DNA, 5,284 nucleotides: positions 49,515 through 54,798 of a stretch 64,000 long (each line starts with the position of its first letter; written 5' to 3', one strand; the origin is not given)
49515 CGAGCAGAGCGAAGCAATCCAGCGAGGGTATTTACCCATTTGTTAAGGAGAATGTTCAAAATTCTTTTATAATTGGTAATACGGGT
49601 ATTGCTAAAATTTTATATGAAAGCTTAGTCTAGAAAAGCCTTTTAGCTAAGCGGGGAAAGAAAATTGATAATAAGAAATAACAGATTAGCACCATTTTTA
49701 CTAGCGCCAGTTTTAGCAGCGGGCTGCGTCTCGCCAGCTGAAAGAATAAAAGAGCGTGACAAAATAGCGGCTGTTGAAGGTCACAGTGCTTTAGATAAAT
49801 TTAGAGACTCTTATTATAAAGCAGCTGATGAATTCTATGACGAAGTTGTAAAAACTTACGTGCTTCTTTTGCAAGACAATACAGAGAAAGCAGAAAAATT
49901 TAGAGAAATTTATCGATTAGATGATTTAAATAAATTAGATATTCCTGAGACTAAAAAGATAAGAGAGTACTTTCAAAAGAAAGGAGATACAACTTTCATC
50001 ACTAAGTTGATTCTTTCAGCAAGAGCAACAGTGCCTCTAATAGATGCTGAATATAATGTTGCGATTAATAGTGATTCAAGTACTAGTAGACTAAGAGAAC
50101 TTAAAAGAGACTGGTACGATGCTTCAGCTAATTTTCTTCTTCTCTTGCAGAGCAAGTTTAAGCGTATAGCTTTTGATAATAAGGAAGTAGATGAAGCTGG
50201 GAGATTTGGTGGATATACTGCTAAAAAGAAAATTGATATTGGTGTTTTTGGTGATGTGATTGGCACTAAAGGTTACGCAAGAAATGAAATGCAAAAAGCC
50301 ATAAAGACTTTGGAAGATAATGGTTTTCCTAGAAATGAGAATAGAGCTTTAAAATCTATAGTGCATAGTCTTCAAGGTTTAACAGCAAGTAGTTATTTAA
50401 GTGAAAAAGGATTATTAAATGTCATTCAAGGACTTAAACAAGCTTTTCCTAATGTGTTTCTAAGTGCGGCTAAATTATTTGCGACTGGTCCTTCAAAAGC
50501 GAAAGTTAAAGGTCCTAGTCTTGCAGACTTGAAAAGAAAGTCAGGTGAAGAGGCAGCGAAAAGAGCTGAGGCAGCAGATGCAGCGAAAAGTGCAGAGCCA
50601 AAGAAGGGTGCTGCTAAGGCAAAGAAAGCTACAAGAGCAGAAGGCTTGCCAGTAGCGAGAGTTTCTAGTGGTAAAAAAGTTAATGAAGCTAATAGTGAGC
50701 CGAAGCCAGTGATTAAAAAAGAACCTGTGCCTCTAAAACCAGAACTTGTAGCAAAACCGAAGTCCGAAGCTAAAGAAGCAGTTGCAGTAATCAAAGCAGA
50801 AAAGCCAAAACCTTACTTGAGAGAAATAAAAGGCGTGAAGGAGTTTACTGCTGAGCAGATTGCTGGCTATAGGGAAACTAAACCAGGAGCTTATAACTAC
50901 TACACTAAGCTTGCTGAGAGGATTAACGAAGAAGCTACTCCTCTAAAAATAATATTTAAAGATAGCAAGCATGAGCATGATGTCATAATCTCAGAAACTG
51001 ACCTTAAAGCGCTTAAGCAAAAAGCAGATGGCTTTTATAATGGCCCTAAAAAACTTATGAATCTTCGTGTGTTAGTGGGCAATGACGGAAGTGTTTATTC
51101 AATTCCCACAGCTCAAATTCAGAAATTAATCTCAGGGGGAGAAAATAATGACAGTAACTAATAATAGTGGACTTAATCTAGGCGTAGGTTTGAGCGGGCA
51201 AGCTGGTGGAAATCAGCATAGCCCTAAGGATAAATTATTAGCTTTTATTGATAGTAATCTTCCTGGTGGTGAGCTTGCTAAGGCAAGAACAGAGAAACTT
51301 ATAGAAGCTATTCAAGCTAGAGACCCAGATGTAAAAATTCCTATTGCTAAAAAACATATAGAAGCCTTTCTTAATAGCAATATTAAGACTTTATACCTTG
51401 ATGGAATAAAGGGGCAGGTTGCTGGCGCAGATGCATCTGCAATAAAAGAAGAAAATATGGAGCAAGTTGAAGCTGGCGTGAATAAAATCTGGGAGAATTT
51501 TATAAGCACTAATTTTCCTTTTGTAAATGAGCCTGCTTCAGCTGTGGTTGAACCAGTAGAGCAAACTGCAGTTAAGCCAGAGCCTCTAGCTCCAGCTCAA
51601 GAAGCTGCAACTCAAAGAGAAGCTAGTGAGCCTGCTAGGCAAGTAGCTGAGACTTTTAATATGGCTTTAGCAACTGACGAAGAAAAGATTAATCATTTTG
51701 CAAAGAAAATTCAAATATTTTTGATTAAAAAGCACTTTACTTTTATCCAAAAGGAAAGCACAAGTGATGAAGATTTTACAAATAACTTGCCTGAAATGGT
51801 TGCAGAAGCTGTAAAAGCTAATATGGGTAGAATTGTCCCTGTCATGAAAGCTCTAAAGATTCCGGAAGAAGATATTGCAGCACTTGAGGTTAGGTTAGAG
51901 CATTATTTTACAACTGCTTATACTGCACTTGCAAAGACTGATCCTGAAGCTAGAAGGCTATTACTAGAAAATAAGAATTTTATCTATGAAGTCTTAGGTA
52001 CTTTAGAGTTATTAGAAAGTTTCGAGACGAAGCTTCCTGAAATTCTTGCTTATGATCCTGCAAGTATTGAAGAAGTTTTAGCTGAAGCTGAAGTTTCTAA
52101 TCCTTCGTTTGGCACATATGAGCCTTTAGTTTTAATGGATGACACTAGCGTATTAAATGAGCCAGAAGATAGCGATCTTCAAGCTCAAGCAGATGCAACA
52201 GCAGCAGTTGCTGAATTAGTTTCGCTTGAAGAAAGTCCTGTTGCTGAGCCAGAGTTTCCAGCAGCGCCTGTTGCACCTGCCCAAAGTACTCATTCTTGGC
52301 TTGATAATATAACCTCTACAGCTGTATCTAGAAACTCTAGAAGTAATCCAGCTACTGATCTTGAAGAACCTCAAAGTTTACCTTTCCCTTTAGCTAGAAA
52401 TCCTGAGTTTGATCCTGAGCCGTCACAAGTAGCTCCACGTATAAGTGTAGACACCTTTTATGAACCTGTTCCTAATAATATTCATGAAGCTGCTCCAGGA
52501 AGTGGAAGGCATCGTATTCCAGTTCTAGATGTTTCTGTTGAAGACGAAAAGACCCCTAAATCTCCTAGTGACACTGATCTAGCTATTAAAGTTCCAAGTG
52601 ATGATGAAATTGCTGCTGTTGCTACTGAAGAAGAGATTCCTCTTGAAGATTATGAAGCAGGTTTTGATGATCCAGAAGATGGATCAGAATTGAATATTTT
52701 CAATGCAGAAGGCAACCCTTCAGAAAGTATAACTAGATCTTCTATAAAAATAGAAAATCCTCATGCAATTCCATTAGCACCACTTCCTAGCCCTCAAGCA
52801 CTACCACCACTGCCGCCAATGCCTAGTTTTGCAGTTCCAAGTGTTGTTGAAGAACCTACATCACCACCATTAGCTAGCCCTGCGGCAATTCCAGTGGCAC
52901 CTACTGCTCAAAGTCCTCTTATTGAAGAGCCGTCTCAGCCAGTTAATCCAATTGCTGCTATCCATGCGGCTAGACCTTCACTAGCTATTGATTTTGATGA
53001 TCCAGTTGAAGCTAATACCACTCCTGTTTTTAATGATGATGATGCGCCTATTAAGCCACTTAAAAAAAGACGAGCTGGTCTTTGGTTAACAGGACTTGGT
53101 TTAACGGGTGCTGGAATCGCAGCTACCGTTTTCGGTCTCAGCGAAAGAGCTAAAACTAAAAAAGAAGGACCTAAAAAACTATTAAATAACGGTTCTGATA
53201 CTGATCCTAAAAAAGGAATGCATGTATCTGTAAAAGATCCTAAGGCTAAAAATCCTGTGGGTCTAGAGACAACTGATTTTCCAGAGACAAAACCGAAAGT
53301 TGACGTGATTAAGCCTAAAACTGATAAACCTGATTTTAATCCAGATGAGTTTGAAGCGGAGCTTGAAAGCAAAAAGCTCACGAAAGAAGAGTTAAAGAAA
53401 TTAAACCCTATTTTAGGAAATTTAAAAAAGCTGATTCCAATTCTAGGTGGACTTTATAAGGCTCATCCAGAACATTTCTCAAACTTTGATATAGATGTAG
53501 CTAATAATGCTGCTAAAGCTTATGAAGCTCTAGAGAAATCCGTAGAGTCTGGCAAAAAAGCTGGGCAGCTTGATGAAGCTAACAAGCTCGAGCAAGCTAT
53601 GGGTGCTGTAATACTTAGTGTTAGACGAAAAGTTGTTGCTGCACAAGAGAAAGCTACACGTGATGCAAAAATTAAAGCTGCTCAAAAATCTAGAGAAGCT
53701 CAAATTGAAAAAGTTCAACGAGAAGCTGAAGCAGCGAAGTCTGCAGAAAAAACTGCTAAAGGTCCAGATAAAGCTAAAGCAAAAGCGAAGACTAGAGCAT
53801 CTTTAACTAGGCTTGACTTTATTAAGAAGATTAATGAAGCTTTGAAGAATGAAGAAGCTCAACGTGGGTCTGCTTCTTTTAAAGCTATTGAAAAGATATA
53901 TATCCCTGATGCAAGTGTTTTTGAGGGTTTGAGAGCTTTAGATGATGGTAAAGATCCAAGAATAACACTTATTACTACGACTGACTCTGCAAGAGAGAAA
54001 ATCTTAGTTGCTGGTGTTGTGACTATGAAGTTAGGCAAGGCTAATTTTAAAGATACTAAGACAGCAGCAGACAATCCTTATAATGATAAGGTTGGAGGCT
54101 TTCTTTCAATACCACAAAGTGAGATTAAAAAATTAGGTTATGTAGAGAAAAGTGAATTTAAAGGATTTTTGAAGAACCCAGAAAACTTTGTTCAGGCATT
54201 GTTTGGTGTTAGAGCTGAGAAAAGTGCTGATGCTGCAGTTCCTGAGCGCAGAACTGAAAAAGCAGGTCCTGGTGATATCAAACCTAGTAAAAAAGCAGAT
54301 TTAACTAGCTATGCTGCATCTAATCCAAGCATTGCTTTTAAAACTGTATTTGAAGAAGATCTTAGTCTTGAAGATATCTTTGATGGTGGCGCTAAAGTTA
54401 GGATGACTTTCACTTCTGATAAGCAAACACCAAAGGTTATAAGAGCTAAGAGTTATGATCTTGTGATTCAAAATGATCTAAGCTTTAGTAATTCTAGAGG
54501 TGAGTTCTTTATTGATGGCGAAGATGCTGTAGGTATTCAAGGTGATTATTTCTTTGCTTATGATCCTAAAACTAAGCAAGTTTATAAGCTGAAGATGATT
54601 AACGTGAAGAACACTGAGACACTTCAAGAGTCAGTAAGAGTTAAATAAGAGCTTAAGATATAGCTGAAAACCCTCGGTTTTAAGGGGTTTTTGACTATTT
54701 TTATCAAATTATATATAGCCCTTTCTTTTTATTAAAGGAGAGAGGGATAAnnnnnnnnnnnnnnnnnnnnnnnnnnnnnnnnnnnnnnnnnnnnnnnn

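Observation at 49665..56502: Three co-directional genes of unknown function, including a 1166-aa single-pass membrane protein with a eukaryote-like proline-rich segment.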

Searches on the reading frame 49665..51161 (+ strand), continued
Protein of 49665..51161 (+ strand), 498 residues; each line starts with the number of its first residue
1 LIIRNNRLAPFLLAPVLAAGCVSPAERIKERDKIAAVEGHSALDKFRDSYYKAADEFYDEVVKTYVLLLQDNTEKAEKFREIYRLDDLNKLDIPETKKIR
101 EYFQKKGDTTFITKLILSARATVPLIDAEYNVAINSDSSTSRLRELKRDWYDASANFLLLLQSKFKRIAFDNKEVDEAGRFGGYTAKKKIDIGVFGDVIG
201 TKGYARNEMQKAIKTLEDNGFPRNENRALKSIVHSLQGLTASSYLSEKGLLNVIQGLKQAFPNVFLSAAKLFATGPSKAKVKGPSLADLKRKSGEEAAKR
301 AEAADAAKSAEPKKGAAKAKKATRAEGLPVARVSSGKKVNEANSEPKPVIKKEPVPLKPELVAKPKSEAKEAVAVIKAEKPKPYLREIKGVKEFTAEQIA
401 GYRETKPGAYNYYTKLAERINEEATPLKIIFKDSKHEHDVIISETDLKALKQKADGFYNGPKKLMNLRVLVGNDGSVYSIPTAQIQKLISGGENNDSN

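Call 60: search_dna_similar(query=P0003, collection=phages, mode=protein, max_evalue=0.1, max_rows=10)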
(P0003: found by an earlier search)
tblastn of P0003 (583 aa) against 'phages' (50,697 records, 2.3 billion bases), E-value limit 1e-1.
No match.

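Call 61: search_dna_similar(query=P0001, collection=phages, mode=protein, max_evalue=0.1, max_rows=10)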
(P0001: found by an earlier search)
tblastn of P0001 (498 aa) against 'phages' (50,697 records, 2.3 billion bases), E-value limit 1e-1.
No match.

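Call 64: predict_structure(protein=P0002)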
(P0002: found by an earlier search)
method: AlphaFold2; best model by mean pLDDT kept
length: 1166 residues; sequences in the alignment: 1
mean_pLDDT: 37.9   pTM: 0.27
mean pLDDT of the five models: 37.9, 35.1, 34.3, 31.3, 29.5
residues with pLDDT >= 90: 0; 70-90: 1; 50-70: 141; < 50: 1024
segments of 3 or more residues with pLDDT < 50: 1-41, 61-68, 71-215, 217-219, 224-236, 248-250, 252-363, 365-370, 372-418, 420-508, 510-552, 554-572, 574-744, 748-752, 754-789, 820-827, 829-833, 883-886, 888-892, 904-1127, 1151-1166
pLDDT, mean of each block of 10 residues (from residue 1): 32 33 40 43 52 49 47 43 38 36 40 36 32 30 33 36 37 40 40 37 42 47 46 47 50 45 42 39 36 35 37 32 29 30 29 28 34 33 29 28 30 37 37 32 31 32 31 33 34 34 37 32 32 33 36 38 34 33 33 32 32 31 30 30 27 27 28 30 31 32 30 30 34 41 48 45 43 43 44 54 59 55 47 52 57 61 65 59 49 54 46 34 36 34 32 32 33 33 38 40 42 38 28 28 28 29 28 34 32 33 33 35 44 55 53 45 39
secondary structure, 60 per line:
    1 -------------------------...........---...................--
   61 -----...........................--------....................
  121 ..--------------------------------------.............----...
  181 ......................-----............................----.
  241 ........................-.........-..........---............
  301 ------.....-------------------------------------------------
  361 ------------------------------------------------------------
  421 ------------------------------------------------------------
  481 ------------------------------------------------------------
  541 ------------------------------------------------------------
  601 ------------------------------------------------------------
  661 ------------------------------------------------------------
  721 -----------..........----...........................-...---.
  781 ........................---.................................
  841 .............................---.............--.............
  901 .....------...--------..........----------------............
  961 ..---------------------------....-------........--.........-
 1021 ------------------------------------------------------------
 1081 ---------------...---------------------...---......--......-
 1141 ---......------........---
elements in order (helices of 4 or more, strands of 3 or more residues): H26-36 H40-58 H66-92 H101-122 H161-173 H178-202 H208-235 H240-264 H266-274 H276-285 H289-300 H307-311 H732-741 H746-772 H780-804 H808-869 H873-885 H888-905 H923-932 H949-962 H990-993 H1001-1008 H1011-1019 E1096-1098 E1120-1122 E1126-1131 E1134-1139 E1144-1149 H1156-1162
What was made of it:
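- Checked: The C-terminal half of P0002 is basic and predicted helical, with a long helix at 808-869, but that comes only from a low-confidence model (call 64).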

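Call 76: find_related_loci(query=P0001, collection=viral_contigs, flank=5000)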
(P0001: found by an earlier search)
Query P0001 (498 aa) in viral_contigs; peptide patterns used: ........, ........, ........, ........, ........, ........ (x = any residue, [..] = any of these).
13 stretches matched a pattern, but none encodes a relative of the query by tblastn (E <= 1e-3).

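Call 77: search_dna_similar(query=P0002, collection=plasmids, mode=protein, max_evalue=0.01, max_rows=10)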
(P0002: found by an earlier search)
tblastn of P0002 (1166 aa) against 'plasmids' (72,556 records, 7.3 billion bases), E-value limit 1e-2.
No match.

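Call 78: search_dna_similar(query=P0003, collection=plasmids, mode=protein, max_evalue=0.01, max_rows=10)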
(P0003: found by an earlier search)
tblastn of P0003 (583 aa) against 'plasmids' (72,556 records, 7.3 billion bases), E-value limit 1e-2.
No match.

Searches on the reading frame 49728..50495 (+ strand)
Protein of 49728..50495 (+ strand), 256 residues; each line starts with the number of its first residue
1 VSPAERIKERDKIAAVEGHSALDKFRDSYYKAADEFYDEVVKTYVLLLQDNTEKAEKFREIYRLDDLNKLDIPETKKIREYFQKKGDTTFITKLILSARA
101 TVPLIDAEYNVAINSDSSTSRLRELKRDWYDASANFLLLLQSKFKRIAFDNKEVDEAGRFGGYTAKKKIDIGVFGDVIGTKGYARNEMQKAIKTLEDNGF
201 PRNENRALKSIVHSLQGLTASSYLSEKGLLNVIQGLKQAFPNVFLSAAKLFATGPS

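Call 68: search_protein_families(library=pfam, proteins=[window:49728-50495:+], max_evalue=10)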
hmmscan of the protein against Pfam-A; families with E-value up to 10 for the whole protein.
seq(256 aa): 1 family
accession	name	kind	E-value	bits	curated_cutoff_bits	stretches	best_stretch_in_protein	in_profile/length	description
PF25013.1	LRR_Zer-1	-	0.0022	18.6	27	1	45-87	34-76/137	Zer-1-like, Leucine-rich repeats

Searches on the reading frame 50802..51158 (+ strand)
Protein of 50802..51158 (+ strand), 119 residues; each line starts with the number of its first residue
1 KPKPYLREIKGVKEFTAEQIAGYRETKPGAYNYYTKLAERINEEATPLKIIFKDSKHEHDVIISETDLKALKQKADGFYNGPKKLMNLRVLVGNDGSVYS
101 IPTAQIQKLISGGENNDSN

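Call 68: search_protein_families(library=pfam, proteins=[window:50802-51158:+], max_evalue=10)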
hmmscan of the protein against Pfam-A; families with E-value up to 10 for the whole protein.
seq(119 aa): 2 families
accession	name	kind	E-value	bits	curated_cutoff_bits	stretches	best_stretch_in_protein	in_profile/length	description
PF08866.15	DUF1831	-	0.14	13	25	1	12-58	22-68/111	Putative amino acid metabolism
PF14579.12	HHH_6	-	0.16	12.6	25.6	1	6-44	27-64/90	Helix-hairpin-helix motif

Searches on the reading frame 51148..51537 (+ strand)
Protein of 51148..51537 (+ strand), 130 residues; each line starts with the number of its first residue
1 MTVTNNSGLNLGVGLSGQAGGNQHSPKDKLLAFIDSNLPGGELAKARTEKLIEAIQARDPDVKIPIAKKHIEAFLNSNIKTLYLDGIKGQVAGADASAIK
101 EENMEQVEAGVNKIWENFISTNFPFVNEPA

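Call 68: search_protein_families(library=pfam, proteins=[window:51148-51537:+], max_evalue=10)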
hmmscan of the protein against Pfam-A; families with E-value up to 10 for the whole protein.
seq(130 aa): 1 family
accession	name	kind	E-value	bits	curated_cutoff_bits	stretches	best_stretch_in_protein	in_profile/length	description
PF22578.2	GGR_cat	-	0.091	13.1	27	1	8-42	43-76/88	Geranylgeranyl reductase catalytic domain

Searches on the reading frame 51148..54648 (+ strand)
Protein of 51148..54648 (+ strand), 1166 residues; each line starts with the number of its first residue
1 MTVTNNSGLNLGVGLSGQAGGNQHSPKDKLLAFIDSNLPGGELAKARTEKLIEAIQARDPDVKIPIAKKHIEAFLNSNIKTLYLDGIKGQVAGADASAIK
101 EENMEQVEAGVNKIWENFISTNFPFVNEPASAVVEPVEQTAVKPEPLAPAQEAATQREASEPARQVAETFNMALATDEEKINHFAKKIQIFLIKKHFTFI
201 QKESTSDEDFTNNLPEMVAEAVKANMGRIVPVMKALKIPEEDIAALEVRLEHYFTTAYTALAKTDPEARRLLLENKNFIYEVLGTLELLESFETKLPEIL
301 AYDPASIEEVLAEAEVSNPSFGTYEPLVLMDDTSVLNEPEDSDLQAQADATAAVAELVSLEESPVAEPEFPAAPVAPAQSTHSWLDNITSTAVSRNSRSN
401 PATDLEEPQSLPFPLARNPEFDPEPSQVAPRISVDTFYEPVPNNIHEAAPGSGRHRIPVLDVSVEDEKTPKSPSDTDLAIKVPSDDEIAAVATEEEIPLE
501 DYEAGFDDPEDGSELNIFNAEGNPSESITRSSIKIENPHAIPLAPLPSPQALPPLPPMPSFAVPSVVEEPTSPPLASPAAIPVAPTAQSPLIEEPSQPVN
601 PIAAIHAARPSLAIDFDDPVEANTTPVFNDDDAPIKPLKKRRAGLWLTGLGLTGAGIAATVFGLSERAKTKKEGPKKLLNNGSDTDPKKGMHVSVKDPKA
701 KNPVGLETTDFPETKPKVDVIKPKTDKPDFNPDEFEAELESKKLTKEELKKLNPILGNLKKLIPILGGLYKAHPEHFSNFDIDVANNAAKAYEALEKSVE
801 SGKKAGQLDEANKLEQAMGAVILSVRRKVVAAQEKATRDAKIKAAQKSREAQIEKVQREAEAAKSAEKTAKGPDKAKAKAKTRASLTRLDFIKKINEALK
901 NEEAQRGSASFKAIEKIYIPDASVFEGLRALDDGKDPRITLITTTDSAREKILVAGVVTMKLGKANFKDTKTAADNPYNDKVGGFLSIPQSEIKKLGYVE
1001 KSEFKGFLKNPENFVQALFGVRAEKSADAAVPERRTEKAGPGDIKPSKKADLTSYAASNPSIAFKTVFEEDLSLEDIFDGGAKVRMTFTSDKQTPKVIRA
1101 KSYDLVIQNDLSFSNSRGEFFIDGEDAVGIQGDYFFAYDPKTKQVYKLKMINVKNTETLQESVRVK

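Call 3: search_protein_families(library=pfam, proteins=[window:51148-54648:+], max_evalue=1)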
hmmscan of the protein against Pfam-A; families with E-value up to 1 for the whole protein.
window:51148-54648:+ (1166 aa): 1 family
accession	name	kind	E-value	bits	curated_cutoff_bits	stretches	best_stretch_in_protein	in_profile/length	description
PF11236.13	DUF3037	-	0.71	10.6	22.6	1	167-214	27-74/118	Protein of unknown function (DUF3037)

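Call 4: search_protein_families(library=ncbifam, proteins=[window:51148-54648:+], max_evalue=1)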
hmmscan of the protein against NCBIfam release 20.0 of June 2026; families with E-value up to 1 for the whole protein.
window:51148-54648:+ (1166 aa): 1 family
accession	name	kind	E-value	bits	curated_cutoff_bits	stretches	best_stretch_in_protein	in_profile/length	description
NF052465.1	typeII_restric_endo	equivalog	0.079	12.2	290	1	192-246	116-168/209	type II restriction-modification system restriction endonuclease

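Call 17: search_protein_families(library=phrogs, proteins=[P0001, P0002, P0003], max_evalue=1)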
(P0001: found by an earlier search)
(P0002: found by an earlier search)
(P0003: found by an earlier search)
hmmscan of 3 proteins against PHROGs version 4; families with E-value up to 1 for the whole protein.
P0001 (498 aa): 0 families

P0002 (1166 aa): 2 families
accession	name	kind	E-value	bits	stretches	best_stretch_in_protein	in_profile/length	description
phrog_35788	-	unknown function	0.092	13.7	1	279-308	12-41/55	-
phrog_12586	-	unknown function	0.11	13.1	0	360-382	126-148/163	-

P0003 (583 aa): 1 family
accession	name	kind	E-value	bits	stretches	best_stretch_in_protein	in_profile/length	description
phrog_4808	-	DNA, RNA and nucleotide metabolism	0.16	12.9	0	139-170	37-68/91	ribonucleotide reductase alpha subunit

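Call 18: search_protein_families(library=padloc, proteins=[P0001, P0002, P0003], max_evalue=1)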
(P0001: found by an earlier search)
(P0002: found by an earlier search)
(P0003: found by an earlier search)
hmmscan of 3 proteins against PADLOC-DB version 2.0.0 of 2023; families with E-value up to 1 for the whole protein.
P0001 (498 aa): 0 families

P0002 (1166 aa): 0 families

P0003 (583 aa): 0 families
